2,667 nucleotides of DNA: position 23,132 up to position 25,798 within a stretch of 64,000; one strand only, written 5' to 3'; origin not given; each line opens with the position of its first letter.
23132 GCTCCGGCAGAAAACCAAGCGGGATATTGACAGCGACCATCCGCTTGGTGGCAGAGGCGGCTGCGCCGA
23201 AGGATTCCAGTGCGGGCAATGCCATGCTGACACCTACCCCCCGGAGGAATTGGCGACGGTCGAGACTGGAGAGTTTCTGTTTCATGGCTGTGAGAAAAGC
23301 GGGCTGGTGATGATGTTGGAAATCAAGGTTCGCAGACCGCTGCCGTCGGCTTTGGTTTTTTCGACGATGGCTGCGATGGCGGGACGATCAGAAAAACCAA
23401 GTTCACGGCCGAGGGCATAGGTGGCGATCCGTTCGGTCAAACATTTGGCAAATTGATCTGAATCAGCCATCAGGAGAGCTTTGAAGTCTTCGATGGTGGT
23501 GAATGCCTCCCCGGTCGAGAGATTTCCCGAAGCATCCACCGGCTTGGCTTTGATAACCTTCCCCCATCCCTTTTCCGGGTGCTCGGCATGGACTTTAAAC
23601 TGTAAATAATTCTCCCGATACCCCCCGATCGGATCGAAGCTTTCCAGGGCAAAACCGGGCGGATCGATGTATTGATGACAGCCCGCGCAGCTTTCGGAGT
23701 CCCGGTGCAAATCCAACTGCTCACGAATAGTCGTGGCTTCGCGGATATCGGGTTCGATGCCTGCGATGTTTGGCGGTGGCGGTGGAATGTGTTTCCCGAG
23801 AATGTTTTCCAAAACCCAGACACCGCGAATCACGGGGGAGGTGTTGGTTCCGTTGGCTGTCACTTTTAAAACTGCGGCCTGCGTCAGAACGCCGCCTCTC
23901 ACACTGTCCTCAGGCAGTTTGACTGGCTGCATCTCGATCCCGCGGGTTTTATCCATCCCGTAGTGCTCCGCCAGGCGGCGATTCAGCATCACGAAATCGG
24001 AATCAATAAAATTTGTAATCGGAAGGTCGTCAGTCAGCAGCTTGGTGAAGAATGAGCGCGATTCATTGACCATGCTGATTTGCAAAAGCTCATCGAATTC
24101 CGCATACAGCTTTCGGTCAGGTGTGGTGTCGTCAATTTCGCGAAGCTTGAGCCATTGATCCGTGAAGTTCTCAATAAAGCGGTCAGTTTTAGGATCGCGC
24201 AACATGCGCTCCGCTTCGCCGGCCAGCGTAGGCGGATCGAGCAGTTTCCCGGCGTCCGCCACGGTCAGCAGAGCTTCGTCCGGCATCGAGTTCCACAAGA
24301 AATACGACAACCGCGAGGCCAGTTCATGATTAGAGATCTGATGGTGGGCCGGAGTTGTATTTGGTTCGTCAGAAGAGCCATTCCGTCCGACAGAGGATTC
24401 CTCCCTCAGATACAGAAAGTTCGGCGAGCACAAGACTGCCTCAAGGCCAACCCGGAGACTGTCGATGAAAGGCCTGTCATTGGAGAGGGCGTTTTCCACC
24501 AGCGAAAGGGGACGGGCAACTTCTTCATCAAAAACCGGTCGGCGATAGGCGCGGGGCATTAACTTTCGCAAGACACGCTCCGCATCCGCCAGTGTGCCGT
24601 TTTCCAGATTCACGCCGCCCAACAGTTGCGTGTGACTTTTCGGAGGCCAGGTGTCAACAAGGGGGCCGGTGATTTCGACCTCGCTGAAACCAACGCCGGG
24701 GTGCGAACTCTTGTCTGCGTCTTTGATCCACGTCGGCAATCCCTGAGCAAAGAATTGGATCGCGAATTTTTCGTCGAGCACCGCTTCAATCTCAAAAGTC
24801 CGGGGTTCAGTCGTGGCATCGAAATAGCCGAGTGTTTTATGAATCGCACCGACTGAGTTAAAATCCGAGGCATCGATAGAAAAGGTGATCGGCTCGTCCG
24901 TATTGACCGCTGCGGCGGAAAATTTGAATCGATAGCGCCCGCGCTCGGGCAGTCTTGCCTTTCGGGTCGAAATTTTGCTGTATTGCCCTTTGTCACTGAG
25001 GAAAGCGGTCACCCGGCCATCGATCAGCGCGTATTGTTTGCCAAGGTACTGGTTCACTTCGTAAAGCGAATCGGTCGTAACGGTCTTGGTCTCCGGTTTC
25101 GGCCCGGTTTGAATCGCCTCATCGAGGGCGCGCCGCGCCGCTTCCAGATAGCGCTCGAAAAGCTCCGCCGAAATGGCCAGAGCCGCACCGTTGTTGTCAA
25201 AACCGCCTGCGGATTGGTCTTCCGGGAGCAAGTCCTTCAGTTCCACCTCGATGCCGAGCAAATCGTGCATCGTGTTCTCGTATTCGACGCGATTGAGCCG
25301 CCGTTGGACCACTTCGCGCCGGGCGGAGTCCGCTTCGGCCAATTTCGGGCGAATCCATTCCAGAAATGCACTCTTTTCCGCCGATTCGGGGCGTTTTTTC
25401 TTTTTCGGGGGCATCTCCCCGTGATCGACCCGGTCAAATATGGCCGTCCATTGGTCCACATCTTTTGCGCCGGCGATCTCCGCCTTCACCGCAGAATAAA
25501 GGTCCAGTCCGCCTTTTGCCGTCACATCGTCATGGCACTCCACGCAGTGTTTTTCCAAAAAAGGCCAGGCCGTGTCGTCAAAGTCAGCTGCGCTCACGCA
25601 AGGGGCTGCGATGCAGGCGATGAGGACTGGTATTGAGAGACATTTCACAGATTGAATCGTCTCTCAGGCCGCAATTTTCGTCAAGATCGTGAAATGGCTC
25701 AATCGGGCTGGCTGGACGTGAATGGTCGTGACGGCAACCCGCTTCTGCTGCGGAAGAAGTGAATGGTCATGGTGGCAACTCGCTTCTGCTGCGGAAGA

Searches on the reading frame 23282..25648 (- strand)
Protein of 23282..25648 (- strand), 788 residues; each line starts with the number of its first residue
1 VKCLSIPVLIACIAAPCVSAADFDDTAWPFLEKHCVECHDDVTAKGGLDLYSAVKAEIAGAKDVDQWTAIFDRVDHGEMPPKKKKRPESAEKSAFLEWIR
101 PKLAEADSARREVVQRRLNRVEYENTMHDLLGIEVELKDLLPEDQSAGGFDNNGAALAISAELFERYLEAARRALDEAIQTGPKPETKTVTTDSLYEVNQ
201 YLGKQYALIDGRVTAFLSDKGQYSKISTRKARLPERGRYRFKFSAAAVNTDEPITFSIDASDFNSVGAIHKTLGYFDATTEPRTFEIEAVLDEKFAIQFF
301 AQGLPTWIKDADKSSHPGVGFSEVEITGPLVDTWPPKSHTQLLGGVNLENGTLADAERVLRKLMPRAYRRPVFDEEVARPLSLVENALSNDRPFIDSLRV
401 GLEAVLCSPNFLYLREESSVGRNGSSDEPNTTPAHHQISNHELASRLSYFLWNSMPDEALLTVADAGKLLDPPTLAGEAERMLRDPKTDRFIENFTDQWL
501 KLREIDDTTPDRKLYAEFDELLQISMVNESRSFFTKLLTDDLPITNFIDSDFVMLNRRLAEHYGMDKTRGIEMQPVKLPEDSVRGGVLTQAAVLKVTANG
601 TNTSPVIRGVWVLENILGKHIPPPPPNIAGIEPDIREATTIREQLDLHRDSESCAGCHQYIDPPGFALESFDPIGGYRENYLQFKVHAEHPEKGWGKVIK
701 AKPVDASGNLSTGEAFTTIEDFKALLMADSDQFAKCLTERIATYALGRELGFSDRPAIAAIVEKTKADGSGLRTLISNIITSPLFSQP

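Call 9: search_protein_families(library=pfam, proteins=[window:23282-25648:-])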
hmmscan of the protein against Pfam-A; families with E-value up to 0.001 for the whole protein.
window:23282-25648:- (788 aa): 7 families
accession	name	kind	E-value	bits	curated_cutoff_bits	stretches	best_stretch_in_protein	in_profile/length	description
PF07631.16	PSD4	-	3.4e-44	150.9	23.3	1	438-565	1-128/128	Protein of unknown function (DUF1592)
PF07627.16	PSCyt3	-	2.1e-35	121.3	27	1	584-680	1-97/98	Protein of unknown function (DUF1588)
PF07626.16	PSD3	-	1e-25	90.4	23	1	116-180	1-65/65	Protein of unknown function (DUF1587)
PF07624.16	PSD2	-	1.1e-24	86.4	25.8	1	713-785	2-74/74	Protein of unknown function (DUF1585)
PF07637.16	PSD5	-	2.9e-19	69.6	34.2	1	356-416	2-62/62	Protein of unknown function (DUF1595)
PF07635.16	PSCyt1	-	9.8e-07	29.7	22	1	35-82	1-58/59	Planctomycete cytochrome C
PF13442.11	Cytochrome_CBB3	-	0.00035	21.3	27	0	31-99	10-68/68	Cytochrome C oxidase, cbb3-type, subunit III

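Call 10: find_encoding_contigs(protein=window:23282-25648:-, flank=10000, max_places=10)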
Protein window:23282-25648:- (788 aa): no gene with exactly this product is on record in the collection.

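Call 15: find_homologous_proteins(query=window:23282-25648:-, max_evalue=1e-50)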
Query window:23282-25648:- (788 aa): 7065 proteins with E <= 1e-50 among 8000 candidates; the best 120 are listed.
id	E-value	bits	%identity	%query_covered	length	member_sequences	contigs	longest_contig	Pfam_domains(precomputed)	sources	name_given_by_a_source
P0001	0.0e+0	1762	100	98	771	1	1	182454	PF07624.17,PF07635.17,PF07627.17,PF07637.17,PF07626.17,PF07631.17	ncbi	-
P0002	0.0e+0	1378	77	100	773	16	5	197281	PF07624.17,PF07635.17,PF07627.17,PF07637.17,PF07626.17,PF07631.17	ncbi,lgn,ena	-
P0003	0.0e+0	1208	68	98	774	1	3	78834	PF07624.17,PF07627.17,PF07637.17,PF07626.17,PF07631.17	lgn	-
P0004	0.0e+0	1200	68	98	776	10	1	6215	PF07624.17,PF07635.17,PF07627.17,PF07637.17,PF07626.17,PF07631.17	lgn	-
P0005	0.0e+0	1192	67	100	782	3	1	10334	PF07624.17,PF07627.17,PF07637.17,PF07626.17,PF07631.17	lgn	-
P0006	0.0e+0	1183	67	98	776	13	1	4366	PF07624.17,PF07635.17,PF07627.17,PF07637.17,PF07626.17,PF07631.17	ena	-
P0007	0.0e+0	1183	69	97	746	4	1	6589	PF07624.17,PF07635.17,PF07627.17,PF07637.17,PF07626.17,PF07631.17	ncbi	-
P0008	0.0e+0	1162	64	100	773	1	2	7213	PF07624.17,PF07627.17,PF07637.17,PF07626.17,PF07631.17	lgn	-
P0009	0.0e+0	1135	65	99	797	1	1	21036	PF07624.17,PF07635.17,PF07627.17,PF07637.17,PF07626.17,PF07631.17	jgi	-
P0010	0.0e+0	1127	65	98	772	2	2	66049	PF07624.17,PF07635.17,PF07627.17,PF07637.17,PF07626.17,PF07631.17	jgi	jgi:hypothetical protein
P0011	0.0e+0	1120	64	98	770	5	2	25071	PF07624.17,PF07635.17,PF07627.17,PF07637.17,PF07626.17,PF07631.17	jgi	jgi:hypothetical protein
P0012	0.0e+0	1116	64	98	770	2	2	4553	PF07624.17,PF07635.17,PF07627.17,PF07637.17,PF07626.17,PF07631.17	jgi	-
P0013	0.0e+0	1113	63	99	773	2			PF07624.17,PF07635.17,PF07627.17,PF07637.17,PF07626.17,PF07631.17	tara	tara:strand:+ start:3771 stop:6092 length:2322 start_codon:yes stop_codon:yes gene_type:complete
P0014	0.0e+0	1075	63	99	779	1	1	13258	PF07624.17,PF07635.17,PF07627.17,PF07637.17,PF07626.17,PF07631.17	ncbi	-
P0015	0.0e+0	1061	63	98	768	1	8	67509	PF07624.17,PF07635.17,PF07627.17,PF07637.17,PF07626.17,PF07631.17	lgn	-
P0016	0.0e+0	1061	61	99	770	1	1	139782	PF07624.17,PF07635.17,PF07627.17,PF07637.17,PF07626.17,PF07631.17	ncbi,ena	-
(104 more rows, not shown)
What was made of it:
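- Checked: The PSD gene start is either GTG 25648, the longest ORF, or 51 bp further in, as in the 771-aa NCBI call (P0001, call 15).
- All three arrays are internal to a 182-kb contig (call 15).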

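Call 16: find_encoding_contigs(protein=P0001, flank=10000, max_places=10)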
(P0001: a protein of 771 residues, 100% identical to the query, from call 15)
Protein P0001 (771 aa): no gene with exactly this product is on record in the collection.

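Call 17: find_encoding_contigs(protein=P0002, flank=10000, max_places=10)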
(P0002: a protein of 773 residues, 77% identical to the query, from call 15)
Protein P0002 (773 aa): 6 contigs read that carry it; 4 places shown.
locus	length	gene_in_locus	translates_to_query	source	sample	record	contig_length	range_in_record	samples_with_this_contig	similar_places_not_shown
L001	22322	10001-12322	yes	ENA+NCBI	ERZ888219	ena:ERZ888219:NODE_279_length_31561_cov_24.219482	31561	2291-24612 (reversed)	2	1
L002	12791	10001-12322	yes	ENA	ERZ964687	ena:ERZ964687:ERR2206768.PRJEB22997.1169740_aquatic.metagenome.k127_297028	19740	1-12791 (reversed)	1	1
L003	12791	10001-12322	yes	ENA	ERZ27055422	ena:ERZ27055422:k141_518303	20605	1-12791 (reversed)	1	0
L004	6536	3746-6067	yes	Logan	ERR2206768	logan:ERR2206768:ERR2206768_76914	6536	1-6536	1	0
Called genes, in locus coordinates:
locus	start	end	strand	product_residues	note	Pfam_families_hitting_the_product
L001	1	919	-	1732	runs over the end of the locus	PF12458:DUF3686, PF25472:DUF7902, PF00004:AAA (weak)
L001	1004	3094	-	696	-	-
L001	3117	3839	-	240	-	-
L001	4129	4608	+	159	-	PF06892:Phage_CP76 (weak)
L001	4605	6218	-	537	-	PF01839:FG-GAP (faint), PF13517:FG-GAP_3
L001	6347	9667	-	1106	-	PF07635:PSCyt1, PF24807:WD40_CDC20-Fz, PF25391:WD40_Gbeta, PF23381:Beta-prop_IFT122_1st, PF23414:Beta-prop_EML_2, PF24105:Beta-prop_CAF1B_HIR1, PF24782:WD40_MABP1-WDR62_2nd, PF24814:WD40_Prp19, +25 more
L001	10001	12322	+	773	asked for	PF07635:PSCyt1 (faint), PF07626:PSD3, PF07637:PSD5, PF07631:PSD4, PF07627:PSCyt3, PF07624:PSD2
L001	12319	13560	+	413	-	PF07586:HXXSHH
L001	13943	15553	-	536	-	PF00884:Sulfatase, PF16347:SGSH_C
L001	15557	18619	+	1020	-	PF07635:PSCyt1, PF07583:PSCyt2, PF13385:Laminin_G_3, PF07587:PSD1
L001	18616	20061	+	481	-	PF07394:DUF1501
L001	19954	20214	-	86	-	-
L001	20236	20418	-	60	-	-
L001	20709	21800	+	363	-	PF00044:Gp_dh_N, PF02800:Gp_dh_C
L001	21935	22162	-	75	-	-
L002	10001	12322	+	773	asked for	PF07635:PSCyt1 (faint), PF07626:PSD3, PF07637:PSD5, PF07631:PSD4, PF07627:PSCyt3, PF07624:PSD2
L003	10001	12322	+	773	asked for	PF07635:PSCyt1 (faint), PF07626:PSD3, PF07637:PSD5, PF07631:PSD4, PF07627:PSCyt3, PF07624:PSD2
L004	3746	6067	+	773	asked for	PF07635:PSCyt1 (faint), PF07626:PSD3, PF07637:PSD5, PF07631:PSD4, PF07627:PSCyt3, PF07624:PSD2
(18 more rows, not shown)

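Call 20: list_cluster_members(proteins=[P0001, P0002])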
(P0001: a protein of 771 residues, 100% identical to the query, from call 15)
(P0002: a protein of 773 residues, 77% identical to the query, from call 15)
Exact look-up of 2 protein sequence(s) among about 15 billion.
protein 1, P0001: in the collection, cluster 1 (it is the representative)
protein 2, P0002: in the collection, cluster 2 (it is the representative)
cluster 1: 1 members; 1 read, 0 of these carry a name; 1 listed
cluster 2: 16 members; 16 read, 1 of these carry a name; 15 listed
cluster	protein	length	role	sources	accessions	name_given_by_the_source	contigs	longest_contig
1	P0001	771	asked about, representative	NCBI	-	-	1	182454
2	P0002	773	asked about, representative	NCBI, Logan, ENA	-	-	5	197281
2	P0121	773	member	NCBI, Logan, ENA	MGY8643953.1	MAG: DUF1592 domain-containing protein [Verrucomicrobiales bacterium]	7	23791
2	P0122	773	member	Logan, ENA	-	-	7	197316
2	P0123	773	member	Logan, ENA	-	-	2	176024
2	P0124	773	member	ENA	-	-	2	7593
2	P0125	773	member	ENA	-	-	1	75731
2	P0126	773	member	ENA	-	-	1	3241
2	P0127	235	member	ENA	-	-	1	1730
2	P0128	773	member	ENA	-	-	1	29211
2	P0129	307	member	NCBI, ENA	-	-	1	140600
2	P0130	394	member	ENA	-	-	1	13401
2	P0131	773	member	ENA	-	-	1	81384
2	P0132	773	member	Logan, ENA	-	-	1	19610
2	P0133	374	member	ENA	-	-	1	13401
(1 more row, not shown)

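Call 43: find_related_loci(query=window:23282-25648:-, collection=metagenome_contigs, flank=10000)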
Query window:23282-25648:- (788 aa) in metagenome_contigs; peptide patterns used: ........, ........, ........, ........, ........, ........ (x = any residue, [..] = any of these).
47 stretches matched a pattern; 11 encode a relative of the query (tblastn E <= 1e-3); 11 distinct loci.
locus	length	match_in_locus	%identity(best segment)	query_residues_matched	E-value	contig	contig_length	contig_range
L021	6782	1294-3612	77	1-788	0e+0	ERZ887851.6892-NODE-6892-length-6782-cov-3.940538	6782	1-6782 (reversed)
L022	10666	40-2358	77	1-788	0e+0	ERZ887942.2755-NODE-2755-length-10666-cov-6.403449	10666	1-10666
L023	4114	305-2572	57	19-787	0e+0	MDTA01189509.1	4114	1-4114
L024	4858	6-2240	57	30-787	0e+0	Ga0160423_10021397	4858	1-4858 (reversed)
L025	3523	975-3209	57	30-787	0e+0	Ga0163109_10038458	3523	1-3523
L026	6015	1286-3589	57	7-787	0e+0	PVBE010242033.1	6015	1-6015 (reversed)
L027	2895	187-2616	39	1-785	0e+0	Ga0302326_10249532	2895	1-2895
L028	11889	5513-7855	41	30-785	5e-176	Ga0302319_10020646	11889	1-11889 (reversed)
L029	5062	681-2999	38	13-785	7e-162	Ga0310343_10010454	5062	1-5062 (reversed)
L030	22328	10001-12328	37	1-785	6e-143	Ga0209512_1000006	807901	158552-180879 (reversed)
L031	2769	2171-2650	46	30-186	2e-33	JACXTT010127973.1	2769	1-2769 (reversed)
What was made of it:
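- Tried and rejected: The second metagenome scan, with the PSD protein, gave only 11 short loci (call 43).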

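Call 57: find_encoding_contigs(protein=P0003, flank=10000, max_places=5)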
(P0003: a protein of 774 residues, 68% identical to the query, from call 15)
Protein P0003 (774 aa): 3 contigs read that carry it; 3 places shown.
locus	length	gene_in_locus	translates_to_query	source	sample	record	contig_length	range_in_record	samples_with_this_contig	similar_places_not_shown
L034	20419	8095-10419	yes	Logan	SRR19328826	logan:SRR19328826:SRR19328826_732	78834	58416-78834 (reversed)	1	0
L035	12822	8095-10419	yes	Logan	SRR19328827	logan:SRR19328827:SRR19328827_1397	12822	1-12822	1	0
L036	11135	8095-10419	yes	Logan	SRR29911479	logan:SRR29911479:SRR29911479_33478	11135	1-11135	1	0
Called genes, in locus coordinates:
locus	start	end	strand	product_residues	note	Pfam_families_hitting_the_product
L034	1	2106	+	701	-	?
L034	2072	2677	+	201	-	PF18967:PycTM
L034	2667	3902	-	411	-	PF00144:Beta-lactamase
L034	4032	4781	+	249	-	PF00106:adh_short, PF13561:adh_short_C2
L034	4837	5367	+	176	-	PF13527:Acetyltransf_9, PF00583:Acetyltransf_1, PF13673:Acetyltransf_10 (weak), PF13508:Acetyltransf_7 (weak)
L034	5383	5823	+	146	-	-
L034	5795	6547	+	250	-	-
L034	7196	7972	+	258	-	PF00300:His_Phos_1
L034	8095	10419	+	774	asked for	PF07626:PSD3, PF07637:PSD5, PF07631:PSD4, PF07627:PSCyt3, PF07624:PSD2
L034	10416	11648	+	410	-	PF07586:HXXSHH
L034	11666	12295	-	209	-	PF01656:CbiA (weak), PF13500:AAA_26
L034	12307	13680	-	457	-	PF02878:PGM_PMM_I, PF02879:PGM_PMM_II, PF02880:PGM_PMM_III, PF00408:PGM_PMM_IV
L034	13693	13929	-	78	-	-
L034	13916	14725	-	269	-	PF19293:CdaA_N, PF02457:DAC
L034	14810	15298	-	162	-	PF02542:YgbB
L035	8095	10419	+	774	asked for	PF07626:PSD3, PF07637:PSD5, PF07631:PSD4, PF07627:PSCyt3, PF07624:PSD2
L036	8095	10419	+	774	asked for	PF07626:PSD3, PF07637:PSD5, PF07631:PSD4, PF07627:PSCyt3, PF07624:PSD2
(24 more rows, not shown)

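Call 58: find_encoding_contigs(protein=P0010, flank=10000, max_places=5)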
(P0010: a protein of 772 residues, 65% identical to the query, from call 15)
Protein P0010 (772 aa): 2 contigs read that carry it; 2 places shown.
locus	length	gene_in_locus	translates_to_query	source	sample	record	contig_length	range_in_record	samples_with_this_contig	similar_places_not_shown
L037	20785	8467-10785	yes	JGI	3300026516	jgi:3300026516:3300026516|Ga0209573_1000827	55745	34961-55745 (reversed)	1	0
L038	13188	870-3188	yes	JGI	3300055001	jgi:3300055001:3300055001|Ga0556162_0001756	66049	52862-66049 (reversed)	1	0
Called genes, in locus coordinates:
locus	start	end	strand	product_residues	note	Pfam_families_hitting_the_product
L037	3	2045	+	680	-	?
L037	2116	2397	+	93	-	-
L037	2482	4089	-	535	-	PF00005:ABC_tran, PF02463:SMC_N (faint), PF13175:AAA_15 (faint), PF13476:AAA_23 (faint), PF13555:AAA_29 (faint), PF03193:RsgA_GTPase (faint), PF12848:ABC_tran_Xtn, PF00005:ABC_tran, +3 more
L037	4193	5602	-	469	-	PF00188:CAP (weak)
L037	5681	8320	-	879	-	PF17900:Peptidase_M1_N, PF01433:Peptidase_M1, PF13646:HEAT_2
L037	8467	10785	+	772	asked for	PF07635:PSCyt1 (weak), PF07626:PSD3, PF07637:PSD5, PF07631:PSD4, PF07627:PSCyt3, PF07624:PSD2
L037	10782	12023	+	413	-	PF07586:HXXSHH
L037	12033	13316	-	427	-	PF13360:PQQ_2, PF01011:PQQ (faint), PF13570:Beta-prop_ACSF4 (weak), PF13360:PQQ_2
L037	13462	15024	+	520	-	-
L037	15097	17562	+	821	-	PF07635:PSCyt1, PF13442:Cytochrome_CBB3 (faint), PF07626:PSD3, PF07637:PSD5, PF07631:PSD4, PF07627:PSCyt3, PF07624:PSD2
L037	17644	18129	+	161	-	PF05635:23S_rRNA_IVP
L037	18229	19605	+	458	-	PF07586:HXXSHH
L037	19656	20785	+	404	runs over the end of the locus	-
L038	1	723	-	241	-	?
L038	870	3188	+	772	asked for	PF07635:PSCyt1 (weak), PF07626:PSD3, PF07637:PSD5, PF07631:PSD4, PF07627:PSCyt3, PF07624:PSD2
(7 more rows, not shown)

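Call 60: find_encoding_contigs(protein=P0016, flank=10000, max_places=5)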
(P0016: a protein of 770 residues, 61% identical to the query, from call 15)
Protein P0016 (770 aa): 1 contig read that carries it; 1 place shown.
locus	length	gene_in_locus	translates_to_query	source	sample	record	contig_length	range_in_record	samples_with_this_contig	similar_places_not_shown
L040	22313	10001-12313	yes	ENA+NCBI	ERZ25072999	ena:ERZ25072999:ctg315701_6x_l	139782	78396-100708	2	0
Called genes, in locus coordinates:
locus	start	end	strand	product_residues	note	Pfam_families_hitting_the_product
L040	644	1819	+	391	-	-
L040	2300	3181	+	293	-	-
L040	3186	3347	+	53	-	-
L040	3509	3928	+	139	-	PF13707:RloB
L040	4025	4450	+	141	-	-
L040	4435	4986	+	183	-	PF13385:Laminin_G_3 (weak)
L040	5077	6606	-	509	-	PF01144:CoA_trans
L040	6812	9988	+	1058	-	PF00884:Sulfatase, PF01663:Phosphodiest, PF02995:DUF229 (faint), PF16347:SGSH_C, PF00884:Sulfatase, PF16347:SGSH_C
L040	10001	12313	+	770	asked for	PF07635:PSCyt1 (faint), PF07626:PSD3, PF07637:PSD5, PF07631:PSD4, PF07627:PSCyt3, PF07624:PSD2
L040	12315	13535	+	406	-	PF07586:HXXSHH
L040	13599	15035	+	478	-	PF00924:MS_channel_2nd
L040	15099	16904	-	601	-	PF13243:SQHop_cyclase_C, PF13249:SQHop_cyclase_N, PF00432:Prenyltrans (faint), PF07678:TED_complement (faint), PF13243:SQHop_cyclase_C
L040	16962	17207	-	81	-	PF02604:PhdYeFM_antitox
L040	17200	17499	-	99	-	PF05016:ParE_toxin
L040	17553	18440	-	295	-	PF00432:Prenyltrans (faint)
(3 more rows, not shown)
